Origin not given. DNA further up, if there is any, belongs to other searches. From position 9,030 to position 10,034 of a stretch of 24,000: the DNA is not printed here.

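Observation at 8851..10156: Nested selfish elements: an intact GIY-YIG homing endonuclease gene inside a gutted IS200/IS605 element inside a truncated dam gene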

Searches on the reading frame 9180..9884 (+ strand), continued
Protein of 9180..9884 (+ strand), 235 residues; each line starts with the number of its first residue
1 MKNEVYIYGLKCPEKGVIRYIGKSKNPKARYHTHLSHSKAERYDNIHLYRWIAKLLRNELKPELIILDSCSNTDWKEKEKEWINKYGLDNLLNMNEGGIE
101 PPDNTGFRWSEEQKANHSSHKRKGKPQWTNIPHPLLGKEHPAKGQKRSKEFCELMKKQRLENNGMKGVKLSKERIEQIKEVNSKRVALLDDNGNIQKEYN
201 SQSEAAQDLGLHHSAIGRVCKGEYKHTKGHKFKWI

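Call 61: find_encoding_contigs(protein=P0044, flank=2500, max_places=10)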
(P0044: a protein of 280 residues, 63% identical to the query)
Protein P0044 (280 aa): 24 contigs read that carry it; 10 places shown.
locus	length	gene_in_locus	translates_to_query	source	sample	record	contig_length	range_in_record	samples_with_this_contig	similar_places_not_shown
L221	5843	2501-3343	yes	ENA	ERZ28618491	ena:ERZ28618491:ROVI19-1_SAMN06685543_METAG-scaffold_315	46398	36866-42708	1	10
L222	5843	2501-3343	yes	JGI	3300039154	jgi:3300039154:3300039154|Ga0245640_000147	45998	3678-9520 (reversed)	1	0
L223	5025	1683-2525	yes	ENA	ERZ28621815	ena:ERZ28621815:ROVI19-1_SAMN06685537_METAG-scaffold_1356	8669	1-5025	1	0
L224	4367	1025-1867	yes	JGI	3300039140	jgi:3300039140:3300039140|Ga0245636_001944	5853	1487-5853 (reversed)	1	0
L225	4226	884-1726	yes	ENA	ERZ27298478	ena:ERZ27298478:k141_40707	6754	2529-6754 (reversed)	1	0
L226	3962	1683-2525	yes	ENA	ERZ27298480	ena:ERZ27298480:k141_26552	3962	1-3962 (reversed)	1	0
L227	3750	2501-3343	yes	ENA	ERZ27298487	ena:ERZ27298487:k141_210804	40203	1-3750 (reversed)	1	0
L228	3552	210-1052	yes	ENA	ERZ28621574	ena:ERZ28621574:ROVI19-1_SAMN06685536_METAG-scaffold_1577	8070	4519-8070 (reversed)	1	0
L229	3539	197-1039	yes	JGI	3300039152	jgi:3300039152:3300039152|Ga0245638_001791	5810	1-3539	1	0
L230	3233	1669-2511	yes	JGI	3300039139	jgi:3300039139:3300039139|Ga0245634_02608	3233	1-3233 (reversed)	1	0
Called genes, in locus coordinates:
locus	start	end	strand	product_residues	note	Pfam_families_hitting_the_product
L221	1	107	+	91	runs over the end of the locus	-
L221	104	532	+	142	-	-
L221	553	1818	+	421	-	-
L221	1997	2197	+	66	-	-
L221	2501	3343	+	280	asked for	PF01541:GIY-YIG, PF22083:I-HmuI_NUMOD-like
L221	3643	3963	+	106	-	-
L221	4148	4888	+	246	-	-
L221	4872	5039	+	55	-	-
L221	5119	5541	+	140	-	-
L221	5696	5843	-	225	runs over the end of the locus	-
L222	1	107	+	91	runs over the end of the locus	-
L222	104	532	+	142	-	-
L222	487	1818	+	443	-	-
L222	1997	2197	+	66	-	-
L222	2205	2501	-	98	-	PF07282:Cas12f1-like_TNB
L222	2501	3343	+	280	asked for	PF01541:GIY-YIG, PF22083:I-HmuI_NUMOD-like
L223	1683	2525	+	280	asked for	PF01541:GIY-YIG, PF22083:I-HmuI_NUMOD-like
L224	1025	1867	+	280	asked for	PF01541:GIY-YIG, PF22083:I-HmuI_NUMOD-like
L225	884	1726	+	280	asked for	PF01541:GIY-YIG, PF22083:I-HmuI_NUMOD-like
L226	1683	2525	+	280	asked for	PF01541:GIY-YIG, PF22083:I-HmuI_NUMOD-like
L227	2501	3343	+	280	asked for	PF01541:GIY-YIG, PF22083:I-HmuI_NUMOD-like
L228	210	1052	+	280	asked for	PF01541:GIY-YIG, PF22083:I-HmuI_NUMOD-like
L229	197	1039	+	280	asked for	PF01541:GIY-YIG, PF22083:I-HmuI_NUMOD-like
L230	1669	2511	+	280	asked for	PF01541:GIY-YIG, PF22083:I-HmuI_NUMOD-like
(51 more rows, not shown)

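Call 62: find_encoding_contigs(protein=P0032, flank=2500, max_places=10)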
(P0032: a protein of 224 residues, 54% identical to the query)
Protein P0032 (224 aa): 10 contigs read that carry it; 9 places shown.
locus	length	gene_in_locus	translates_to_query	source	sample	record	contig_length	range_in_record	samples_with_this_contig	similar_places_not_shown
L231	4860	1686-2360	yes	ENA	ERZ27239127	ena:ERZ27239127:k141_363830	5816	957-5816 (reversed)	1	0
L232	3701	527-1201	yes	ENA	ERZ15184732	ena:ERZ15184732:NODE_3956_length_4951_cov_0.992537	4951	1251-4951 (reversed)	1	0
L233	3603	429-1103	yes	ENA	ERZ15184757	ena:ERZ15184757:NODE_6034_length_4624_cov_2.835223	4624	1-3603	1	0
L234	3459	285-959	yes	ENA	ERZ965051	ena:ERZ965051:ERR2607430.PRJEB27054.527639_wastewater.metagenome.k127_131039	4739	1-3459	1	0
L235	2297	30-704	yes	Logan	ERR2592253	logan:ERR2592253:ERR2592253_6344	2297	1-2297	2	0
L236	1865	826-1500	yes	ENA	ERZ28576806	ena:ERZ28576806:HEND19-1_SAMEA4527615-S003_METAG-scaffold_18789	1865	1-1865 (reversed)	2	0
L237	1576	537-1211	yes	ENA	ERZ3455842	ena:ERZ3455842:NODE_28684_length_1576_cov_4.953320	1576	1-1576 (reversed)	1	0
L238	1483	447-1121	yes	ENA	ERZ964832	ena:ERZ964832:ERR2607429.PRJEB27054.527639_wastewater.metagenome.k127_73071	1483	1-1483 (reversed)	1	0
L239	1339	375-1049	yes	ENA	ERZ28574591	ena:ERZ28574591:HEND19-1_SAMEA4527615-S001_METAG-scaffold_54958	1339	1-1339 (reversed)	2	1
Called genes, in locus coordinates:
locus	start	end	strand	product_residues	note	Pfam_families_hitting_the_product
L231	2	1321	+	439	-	?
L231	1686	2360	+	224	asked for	PF01541:GIY-YIG (weak), PF22083:I-HmuI_NUMOD-like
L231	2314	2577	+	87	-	PF07282:Cas12f1-like_TNB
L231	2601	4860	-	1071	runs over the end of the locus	?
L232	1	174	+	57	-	?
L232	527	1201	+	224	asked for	PF01541:GIY-YIG (weak), PF22083:I-HmuI_NUMOD-like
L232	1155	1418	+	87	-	PF07282:Cas12f1-like_TNB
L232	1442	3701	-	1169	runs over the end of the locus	?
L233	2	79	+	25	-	?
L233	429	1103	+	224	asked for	PF01541:GIY-YIG (weak), PF22083:I-HmuI_NUMOD-like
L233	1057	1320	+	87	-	PF07282:Cas12f1-like_TNB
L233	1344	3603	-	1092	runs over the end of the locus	?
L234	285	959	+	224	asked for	PF01541:GIY-YIG (weak), PF22083:I-HmuI_NUMOD-like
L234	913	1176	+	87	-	PF07282:Cas12f1-like_TNB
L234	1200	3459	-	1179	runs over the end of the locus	?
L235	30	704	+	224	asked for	PF01541:GIY-YIG (weak), PF22083:I-HmuI_NUMOD-like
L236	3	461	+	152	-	?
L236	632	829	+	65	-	PF12323:HTH_OrfB_IS605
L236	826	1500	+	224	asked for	PF01541:GIY-YIG (weak), PF22083:I-HmuI_NUMOD-like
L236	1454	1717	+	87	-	PF07282:Cas12f1-like_TNB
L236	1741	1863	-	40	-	?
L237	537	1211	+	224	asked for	PF01541:GIY-YIG (weak), PF22083:I-HmuI_NUMOD-like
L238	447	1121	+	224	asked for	PF01541:GIY-YIG (weak), PF22083:I-HmuI_NUMOD-like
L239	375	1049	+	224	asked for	PF01541:GIY-YIG (weak), PF22083:I-HmuI_NUMOD-like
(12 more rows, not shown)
